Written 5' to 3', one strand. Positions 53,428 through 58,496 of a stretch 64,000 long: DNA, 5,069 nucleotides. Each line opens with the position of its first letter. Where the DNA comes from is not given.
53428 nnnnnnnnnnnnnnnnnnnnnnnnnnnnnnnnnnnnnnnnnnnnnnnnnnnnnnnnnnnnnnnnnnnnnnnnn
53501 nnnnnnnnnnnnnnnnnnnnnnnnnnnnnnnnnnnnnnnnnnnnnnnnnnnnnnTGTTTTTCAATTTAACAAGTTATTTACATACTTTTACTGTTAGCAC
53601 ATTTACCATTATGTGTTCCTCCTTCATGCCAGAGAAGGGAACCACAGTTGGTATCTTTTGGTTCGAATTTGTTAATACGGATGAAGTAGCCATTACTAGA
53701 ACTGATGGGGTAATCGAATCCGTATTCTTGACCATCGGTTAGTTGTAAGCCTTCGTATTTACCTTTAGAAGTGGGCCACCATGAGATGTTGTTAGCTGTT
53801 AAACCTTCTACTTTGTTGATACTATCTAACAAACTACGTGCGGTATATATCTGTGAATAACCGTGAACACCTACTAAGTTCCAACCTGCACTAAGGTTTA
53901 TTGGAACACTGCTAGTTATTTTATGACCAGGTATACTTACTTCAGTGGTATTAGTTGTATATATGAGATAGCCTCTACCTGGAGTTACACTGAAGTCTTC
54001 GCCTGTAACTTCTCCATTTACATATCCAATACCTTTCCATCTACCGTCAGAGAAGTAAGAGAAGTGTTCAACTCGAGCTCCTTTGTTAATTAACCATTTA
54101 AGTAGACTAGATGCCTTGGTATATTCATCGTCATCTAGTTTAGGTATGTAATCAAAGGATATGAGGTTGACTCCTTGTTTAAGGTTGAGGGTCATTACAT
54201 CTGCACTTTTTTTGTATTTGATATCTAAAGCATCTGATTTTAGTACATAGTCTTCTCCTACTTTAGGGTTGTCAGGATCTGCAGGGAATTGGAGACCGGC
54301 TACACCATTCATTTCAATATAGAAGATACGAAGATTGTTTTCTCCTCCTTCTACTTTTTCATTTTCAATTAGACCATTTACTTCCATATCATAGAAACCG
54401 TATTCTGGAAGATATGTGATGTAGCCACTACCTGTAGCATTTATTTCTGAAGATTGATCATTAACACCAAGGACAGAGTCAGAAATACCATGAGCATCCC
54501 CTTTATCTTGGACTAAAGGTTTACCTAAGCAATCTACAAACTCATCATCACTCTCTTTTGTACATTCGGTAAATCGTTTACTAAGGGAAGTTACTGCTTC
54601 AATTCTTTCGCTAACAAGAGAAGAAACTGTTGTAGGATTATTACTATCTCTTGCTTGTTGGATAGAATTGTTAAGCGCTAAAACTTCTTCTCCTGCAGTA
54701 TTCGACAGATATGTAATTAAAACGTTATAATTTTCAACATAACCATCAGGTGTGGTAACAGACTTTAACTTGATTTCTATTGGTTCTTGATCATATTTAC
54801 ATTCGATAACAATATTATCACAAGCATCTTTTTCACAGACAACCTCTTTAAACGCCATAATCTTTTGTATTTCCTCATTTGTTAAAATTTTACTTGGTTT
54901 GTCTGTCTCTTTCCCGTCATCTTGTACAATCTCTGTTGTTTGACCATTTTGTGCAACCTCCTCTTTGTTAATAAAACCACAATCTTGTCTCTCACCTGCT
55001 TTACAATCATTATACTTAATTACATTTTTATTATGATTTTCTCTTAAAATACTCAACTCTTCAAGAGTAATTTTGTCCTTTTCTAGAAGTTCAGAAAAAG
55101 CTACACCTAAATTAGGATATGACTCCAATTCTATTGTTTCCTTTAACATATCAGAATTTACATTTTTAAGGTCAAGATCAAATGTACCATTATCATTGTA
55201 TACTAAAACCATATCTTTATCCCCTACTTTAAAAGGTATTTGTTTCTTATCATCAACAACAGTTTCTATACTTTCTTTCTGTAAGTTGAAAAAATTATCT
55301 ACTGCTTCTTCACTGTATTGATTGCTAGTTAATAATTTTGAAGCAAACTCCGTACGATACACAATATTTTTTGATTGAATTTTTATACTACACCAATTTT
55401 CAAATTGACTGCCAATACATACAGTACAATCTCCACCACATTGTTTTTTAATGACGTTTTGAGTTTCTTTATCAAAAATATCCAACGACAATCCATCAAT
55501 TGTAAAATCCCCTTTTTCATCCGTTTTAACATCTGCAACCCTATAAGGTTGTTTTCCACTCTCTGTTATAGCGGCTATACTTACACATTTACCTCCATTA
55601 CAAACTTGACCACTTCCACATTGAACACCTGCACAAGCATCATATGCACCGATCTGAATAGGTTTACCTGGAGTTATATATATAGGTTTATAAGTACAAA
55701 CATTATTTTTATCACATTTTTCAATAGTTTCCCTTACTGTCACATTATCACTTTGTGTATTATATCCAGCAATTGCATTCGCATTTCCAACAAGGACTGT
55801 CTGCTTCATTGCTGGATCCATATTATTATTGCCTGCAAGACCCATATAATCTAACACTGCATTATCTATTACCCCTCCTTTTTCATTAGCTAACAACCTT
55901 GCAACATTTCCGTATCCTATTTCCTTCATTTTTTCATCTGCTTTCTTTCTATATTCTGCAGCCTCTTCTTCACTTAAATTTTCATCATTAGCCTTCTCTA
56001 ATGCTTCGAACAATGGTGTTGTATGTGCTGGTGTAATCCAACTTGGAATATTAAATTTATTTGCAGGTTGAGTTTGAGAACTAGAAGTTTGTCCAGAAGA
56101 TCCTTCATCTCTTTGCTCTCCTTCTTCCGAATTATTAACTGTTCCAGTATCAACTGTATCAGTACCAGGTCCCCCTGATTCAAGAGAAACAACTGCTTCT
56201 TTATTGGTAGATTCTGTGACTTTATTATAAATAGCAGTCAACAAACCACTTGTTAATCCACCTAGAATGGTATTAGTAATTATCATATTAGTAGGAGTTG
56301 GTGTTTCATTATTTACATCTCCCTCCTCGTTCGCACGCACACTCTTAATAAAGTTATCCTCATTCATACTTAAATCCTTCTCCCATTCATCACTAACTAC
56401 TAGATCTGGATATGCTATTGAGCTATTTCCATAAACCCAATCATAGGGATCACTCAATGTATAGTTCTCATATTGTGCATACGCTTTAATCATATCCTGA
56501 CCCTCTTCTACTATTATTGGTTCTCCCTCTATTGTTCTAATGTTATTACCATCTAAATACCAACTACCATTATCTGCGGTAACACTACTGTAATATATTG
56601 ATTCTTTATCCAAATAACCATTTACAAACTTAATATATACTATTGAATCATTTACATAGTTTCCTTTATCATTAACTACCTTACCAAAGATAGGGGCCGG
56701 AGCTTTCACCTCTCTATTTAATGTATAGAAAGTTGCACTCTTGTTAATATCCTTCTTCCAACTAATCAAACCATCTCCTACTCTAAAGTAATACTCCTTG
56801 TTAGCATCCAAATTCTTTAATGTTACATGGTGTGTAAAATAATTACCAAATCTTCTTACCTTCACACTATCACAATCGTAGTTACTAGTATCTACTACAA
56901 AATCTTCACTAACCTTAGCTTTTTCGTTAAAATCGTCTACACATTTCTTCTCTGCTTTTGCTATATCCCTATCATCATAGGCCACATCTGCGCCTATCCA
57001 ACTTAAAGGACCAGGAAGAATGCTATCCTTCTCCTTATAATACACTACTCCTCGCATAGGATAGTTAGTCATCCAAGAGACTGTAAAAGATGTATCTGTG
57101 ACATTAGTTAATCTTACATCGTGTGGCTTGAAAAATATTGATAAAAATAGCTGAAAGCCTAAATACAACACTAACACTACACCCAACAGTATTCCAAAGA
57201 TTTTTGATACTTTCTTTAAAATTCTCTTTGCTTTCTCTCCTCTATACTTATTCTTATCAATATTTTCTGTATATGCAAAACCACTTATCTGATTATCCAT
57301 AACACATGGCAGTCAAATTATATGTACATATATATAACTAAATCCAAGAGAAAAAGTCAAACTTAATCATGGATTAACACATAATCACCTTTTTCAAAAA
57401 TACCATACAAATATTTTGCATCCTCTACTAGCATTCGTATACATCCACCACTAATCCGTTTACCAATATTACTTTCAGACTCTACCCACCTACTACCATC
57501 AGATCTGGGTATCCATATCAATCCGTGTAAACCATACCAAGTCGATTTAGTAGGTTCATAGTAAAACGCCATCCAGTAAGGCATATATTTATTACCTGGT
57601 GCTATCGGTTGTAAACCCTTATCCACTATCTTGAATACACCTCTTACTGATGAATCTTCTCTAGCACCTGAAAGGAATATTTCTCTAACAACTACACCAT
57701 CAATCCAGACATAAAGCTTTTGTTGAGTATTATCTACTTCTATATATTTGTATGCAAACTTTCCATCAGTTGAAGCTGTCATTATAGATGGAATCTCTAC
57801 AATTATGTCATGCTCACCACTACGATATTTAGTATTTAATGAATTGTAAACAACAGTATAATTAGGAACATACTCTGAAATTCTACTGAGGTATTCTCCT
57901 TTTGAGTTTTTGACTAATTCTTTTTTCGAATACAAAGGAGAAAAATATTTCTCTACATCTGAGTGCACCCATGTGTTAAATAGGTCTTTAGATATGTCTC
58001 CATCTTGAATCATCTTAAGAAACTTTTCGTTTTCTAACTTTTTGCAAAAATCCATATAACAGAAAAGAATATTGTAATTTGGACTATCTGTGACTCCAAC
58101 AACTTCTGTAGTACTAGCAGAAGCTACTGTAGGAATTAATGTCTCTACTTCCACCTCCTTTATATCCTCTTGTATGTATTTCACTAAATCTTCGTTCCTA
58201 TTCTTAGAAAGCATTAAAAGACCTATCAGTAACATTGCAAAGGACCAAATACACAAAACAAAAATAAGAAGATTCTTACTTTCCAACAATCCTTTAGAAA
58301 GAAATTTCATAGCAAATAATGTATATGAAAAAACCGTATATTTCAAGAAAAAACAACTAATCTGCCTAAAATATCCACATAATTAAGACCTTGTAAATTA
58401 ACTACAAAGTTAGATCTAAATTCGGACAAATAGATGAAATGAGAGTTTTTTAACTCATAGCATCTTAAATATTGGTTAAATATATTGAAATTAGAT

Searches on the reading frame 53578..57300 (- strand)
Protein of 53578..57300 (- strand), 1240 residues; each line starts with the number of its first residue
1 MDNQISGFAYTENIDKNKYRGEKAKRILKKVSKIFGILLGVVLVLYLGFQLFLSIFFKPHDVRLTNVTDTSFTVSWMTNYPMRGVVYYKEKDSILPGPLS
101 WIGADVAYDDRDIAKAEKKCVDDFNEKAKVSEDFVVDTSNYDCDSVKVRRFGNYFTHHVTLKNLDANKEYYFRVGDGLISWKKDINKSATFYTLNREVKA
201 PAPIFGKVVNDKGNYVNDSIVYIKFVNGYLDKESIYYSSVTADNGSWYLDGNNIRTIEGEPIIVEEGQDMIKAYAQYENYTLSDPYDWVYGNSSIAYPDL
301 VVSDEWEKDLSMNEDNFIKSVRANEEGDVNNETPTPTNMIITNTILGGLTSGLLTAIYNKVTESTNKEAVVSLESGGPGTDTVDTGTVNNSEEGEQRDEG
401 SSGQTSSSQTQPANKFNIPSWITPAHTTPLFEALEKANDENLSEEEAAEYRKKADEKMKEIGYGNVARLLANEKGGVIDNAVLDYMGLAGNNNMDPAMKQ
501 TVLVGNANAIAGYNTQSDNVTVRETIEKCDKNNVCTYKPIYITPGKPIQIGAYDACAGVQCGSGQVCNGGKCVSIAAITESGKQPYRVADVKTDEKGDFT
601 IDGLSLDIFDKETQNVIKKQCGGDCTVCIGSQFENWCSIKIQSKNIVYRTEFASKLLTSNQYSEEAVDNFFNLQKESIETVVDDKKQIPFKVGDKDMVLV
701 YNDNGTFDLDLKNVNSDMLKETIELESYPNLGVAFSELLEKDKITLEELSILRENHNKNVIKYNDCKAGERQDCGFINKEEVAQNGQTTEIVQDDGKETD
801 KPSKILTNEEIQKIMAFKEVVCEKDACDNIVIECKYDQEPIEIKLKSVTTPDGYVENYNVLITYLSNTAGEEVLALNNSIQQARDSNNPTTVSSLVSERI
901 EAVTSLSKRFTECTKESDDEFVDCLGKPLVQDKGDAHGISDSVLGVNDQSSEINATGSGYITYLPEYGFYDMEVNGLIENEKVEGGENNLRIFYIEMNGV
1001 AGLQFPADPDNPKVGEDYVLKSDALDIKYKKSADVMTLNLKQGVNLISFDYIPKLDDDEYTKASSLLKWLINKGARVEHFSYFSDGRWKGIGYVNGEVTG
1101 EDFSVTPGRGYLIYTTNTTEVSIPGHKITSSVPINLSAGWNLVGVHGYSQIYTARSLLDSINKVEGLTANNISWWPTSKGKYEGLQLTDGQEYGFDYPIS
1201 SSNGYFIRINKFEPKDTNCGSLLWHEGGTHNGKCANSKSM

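Call 5: search_protein_families(library=pfam, proteins=[window:53578-57300:-], max_evalue=0.01)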
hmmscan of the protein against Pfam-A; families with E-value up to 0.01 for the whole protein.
window:53578-57300:- (1240 aa): 2 families
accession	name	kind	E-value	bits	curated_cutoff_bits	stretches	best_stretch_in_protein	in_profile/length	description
PF16656.11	Pur_ac_phosph_N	-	1.4e-09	38.8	30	1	62-178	4-82/93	Purple acid Phosphatase, N-terminal domain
PF00041.27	fn3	-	0.00027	21.5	25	0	58-85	2-28/84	Fibronectin type III domain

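Call 6: search_protein_families(library=ncbifam, proteins=[window:53578-57300:-], max_evalue=0.01)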
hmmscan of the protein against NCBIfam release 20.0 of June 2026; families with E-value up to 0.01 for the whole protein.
window:53578-57300:- (1240 aa): 0 families

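Call 14: search_protein_families(library=phrogs, proteins=[window:53578-57300:-], max_evalue=0.1)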
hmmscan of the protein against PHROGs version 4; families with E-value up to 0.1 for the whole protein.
window:53578-57300:- (1240 aa): 1 family
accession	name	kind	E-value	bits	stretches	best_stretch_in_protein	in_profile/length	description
phrog_8857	-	unknown function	0.0037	18.2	1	438-462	29-53/58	-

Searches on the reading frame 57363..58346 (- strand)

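Call 5: search_protein_families(library=pfam, proteins=[window:57363-58346:-], max_evalue=0.01)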
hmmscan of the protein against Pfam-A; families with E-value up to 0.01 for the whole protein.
window:57363-58346:- (327 aa): 1 family
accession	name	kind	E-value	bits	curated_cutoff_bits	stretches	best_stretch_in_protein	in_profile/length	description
PF03734.19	YkuD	-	5.4e-12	46.9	23.4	1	200-325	2-146/146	L,D-transpeptidase catalytic domain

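Call 6: search_protein_families(library=ncbifam, proteins=[window:57363-58346:-], max_evalue=0.01)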
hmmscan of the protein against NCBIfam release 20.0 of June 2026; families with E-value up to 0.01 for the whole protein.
window:57363-58346:- (327 aa): 1 family
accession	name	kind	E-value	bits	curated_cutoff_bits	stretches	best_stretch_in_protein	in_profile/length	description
NF007563.0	PRK10190.1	equivalog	0.0069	15.6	517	0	288-325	193-230/310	L,D-transpeptidase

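Call 14: search_protein_families(library=phrogs, proteins=[window:57363-58346:-], max_evalue=0.1)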
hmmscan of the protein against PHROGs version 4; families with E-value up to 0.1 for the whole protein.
window:57363-58346:- (327 aa): 1 family
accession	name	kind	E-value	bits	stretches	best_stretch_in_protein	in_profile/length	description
phrog_35259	-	unknown function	0.036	14.2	1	289-322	197-230/313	-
